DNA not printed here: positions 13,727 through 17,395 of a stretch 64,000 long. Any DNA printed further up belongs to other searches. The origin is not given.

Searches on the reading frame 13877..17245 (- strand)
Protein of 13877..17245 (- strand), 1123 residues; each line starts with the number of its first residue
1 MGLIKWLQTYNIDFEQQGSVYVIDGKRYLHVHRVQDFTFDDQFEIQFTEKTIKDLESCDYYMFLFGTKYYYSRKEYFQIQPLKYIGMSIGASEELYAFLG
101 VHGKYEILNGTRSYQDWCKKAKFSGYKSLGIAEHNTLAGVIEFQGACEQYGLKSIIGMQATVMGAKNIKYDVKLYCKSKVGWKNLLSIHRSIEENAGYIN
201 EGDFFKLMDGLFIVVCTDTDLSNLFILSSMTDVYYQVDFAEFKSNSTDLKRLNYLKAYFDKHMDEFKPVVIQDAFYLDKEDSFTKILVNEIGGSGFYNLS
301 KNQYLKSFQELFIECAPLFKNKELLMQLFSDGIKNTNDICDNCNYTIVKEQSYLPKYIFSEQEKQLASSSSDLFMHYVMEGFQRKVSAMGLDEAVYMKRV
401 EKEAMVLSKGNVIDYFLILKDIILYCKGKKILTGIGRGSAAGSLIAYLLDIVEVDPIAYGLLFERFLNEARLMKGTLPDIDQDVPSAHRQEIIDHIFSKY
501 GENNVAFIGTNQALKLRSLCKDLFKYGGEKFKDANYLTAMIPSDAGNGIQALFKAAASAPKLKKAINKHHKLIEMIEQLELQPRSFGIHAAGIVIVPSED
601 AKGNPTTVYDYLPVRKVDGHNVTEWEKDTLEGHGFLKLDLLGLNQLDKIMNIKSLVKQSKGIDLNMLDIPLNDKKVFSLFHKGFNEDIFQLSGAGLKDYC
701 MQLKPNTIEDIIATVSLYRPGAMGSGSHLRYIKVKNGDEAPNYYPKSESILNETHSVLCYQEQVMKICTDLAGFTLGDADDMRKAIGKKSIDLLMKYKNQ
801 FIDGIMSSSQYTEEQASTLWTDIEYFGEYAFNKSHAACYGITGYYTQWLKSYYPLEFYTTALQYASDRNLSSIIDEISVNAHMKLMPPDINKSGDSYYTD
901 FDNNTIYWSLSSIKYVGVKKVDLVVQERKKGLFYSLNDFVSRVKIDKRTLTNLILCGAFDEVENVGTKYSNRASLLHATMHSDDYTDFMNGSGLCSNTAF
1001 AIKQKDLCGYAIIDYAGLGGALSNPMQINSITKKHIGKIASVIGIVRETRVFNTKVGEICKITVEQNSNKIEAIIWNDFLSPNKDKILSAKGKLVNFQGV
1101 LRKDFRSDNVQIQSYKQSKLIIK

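Call 84: search_protein_families(library=phrogs, proteins=[window:13877-17245:-], max_evalue=0.00001)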
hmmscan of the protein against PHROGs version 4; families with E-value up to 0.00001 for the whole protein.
window:13877-17245:- (1123 aa): 9 families
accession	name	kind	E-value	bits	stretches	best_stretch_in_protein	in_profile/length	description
phrog_405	-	DNA, RNA and nucleotide metabolism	1.3e-213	713.2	1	97-1089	45-1053/1190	DNA polymerase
phrog_11165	-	DNA, RNA and nucleotide metabolism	4.5e-97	326.9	1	368-955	9-594/782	DNA polymerase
phrog_12219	-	DNA, RNA and nucleotide metabolism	1e-94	319.4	1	477-968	1-528/823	DNA polymerase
phrog_21652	-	DNA, RNA and nucleotide metabolism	3.5e-58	198.3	1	432-810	29-433/476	DNA polymerase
phrog_13169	-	DNA, RNA and nucleotide metabolism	1.9e-53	183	1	97-472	4-414/463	DNA polymerase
phrog_7513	-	unknown function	2.7e-25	90.1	2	267-472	218-449/461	-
phrog_4335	-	unknown function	3.6e-13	50.5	1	810-931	12-132/421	-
phrog_20695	-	DNA, RNA and nucleotide metabolism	1.1e-08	35.4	1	883-965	51-133/440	DNA binding protein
phrog_11127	-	DNA, RNA and nucleotide metabolism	1.9e-07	32.2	1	397-467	100-170/171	DNA polymerase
